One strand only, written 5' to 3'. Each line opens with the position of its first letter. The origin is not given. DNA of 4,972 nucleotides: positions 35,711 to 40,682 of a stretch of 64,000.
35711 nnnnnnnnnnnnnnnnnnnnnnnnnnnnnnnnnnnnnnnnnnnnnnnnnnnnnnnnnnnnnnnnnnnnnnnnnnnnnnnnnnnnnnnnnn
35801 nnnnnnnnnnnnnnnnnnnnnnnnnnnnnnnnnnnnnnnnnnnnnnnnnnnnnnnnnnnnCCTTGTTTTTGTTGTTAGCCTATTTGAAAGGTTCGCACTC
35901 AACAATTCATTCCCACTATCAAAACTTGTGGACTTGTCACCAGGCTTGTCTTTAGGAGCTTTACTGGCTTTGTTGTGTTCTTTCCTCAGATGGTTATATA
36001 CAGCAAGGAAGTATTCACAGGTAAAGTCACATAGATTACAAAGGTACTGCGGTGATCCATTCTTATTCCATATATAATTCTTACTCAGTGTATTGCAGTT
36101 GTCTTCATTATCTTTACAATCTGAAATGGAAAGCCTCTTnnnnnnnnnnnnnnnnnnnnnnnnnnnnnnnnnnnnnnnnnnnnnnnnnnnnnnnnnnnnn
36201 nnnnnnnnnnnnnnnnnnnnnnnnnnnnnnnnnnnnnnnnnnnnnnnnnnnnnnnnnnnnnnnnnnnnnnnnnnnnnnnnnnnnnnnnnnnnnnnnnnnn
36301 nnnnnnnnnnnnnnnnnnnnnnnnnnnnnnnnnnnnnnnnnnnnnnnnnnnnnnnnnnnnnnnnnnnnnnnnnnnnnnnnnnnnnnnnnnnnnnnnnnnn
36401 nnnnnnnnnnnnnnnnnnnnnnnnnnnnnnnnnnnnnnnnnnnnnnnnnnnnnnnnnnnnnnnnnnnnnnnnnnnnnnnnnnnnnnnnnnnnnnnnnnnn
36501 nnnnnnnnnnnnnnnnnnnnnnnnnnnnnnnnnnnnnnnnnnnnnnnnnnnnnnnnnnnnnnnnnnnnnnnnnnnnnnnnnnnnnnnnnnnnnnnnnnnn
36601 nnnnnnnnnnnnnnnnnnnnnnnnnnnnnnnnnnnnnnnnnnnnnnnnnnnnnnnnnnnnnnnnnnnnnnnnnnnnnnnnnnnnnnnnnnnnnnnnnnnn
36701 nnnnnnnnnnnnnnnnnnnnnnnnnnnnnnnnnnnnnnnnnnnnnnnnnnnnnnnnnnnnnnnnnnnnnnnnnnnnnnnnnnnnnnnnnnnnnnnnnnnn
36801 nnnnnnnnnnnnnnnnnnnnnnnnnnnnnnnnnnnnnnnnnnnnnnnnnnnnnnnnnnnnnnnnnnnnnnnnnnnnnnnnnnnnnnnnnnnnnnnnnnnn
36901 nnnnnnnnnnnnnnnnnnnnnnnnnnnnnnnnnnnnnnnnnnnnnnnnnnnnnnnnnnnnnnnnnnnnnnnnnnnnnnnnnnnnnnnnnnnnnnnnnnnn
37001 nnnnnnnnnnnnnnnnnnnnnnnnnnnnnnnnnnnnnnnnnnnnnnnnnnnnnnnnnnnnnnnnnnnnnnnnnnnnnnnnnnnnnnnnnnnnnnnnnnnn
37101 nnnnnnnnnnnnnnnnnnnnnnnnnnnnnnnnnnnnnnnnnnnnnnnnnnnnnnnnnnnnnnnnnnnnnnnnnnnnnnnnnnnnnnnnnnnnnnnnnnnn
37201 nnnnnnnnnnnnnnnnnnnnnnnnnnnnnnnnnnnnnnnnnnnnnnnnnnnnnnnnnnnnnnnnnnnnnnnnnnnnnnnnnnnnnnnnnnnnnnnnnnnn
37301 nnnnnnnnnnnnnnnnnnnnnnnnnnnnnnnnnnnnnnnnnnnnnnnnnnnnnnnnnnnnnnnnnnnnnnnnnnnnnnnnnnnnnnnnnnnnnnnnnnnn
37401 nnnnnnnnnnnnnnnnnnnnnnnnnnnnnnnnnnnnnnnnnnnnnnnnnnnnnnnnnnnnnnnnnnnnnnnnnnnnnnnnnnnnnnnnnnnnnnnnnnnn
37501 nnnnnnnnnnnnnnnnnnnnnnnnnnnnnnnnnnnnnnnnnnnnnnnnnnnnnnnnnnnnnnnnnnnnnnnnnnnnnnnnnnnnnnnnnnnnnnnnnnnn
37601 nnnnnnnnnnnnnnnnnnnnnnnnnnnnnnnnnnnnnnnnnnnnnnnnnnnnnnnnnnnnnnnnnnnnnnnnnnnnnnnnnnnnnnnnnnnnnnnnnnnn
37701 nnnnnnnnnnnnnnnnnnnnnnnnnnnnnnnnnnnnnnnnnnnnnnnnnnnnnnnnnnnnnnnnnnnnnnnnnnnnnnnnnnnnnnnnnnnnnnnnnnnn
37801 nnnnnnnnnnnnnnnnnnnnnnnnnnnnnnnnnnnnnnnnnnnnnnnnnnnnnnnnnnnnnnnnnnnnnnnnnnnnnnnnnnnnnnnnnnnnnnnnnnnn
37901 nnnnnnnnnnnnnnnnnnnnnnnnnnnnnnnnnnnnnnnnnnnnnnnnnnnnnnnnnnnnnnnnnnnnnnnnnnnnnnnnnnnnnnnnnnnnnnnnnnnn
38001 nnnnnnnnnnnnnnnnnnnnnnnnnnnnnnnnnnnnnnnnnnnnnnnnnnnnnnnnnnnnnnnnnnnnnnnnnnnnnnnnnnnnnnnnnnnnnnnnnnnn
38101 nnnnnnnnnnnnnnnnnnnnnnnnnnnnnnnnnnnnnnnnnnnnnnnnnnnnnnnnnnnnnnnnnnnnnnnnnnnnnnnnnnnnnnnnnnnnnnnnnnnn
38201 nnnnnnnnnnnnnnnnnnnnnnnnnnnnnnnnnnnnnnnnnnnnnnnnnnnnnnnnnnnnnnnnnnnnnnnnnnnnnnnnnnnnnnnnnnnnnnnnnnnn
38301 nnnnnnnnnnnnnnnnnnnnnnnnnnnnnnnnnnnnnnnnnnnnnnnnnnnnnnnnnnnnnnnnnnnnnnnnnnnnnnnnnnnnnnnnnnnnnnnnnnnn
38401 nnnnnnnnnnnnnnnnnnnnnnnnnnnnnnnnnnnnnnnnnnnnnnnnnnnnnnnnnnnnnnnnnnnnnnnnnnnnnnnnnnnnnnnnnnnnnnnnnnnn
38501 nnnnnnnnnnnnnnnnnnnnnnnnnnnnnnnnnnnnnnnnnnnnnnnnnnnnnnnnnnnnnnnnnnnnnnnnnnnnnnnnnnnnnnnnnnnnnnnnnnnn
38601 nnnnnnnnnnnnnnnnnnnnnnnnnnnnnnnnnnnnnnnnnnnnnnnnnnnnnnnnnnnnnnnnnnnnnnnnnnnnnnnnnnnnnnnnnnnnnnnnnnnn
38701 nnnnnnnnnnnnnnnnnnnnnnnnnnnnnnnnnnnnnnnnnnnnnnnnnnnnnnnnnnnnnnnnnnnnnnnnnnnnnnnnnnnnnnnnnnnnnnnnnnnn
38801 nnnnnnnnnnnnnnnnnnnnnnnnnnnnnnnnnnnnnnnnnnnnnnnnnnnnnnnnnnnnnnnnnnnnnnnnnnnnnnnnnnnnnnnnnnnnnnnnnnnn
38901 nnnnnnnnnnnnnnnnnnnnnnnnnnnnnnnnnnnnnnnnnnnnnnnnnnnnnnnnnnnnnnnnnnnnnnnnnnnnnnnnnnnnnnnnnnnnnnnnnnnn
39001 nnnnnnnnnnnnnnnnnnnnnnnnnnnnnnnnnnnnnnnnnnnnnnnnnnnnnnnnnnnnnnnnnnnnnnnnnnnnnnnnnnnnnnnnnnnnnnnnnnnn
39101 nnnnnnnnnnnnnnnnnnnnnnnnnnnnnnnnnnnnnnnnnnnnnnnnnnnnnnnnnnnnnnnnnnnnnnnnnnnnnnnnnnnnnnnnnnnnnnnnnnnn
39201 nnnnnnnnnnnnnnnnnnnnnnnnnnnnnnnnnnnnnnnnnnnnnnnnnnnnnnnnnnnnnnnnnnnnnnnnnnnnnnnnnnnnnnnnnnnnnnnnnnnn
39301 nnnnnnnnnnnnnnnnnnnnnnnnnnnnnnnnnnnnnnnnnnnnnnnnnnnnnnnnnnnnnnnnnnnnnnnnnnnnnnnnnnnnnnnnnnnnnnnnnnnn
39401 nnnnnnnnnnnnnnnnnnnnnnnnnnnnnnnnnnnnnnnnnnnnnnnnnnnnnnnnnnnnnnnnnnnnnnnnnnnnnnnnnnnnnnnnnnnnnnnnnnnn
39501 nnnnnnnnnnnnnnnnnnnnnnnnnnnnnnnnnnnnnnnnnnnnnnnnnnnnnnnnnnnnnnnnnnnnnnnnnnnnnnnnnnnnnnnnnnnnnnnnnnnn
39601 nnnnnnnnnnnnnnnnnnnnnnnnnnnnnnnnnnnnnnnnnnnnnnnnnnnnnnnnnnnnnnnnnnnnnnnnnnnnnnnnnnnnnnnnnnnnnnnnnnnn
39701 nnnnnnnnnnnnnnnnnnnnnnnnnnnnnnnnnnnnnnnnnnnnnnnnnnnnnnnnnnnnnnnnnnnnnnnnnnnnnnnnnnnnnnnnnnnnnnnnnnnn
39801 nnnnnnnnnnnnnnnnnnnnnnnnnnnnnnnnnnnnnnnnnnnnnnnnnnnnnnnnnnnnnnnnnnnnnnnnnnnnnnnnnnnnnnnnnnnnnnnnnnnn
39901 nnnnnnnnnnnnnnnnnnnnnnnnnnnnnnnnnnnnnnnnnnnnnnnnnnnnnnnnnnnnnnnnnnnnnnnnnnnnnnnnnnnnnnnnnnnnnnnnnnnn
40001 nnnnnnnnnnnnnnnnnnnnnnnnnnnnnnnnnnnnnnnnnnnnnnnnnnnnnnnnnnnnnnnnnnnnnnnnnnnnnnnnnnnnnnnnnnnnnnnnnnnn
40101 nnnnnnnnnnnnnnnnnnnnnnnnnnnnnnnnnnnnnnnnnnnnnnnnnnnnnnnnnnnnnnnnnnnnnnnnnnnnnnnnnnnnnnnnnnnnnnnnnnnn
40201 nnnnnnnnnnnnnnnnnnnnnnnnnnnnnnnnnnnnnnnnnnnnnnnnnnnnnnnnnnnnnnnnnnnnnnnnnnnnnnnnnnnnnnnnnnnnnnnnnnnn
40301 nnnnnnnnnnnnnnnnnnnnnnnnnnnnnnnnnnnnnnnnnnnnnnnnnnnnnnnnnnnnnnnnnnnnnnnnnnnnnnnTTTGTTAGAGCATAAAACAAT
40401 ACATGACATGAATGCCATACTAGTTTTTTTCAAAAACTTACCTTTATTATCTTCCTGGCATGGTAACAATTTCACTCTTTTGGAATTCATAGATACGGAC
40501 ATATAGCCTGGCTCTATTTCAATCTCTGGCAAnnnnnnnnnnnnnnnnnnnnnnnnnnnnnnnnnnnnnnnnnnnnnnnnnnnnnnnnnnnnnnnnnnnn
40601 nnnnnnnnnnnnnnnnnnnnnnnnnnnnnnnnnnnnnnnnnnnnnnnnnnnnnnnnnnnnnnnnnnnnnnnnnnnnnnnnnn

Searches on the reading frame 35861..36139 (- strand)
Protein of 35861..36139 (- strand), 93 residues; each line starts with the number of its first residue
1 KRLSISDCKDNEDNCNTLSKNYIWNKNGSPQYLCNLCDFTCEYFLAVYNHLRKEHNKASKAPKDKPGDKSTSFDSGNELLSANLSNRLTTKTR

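Call 7: search_protein_families(library=pfam, proteins=[window:35861-36139:-], max_evalue=0.01)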
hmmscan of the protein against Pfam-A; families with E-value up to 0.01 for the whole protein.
window:35861-36139:- (93 aa): 1 family
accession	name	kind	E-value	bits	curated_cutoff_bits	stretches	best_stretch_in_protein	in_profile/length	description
PF17003.11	Actin_micro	-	0.0018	17.9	27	1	6-58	189-238/354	Putative actin-like family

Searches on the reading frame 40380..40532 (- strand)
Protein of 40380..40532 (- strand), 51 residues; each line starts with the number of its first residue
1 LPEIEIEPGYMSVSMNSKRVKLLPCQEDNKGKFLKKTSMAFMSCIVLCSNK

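Call 74: find_encoding_contigs(protein=window:40380-40532:-, flank=10000, max_places=10)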
Protein seq(51 aa) (51 aa): no gene with exactly this product is on record in the collection.
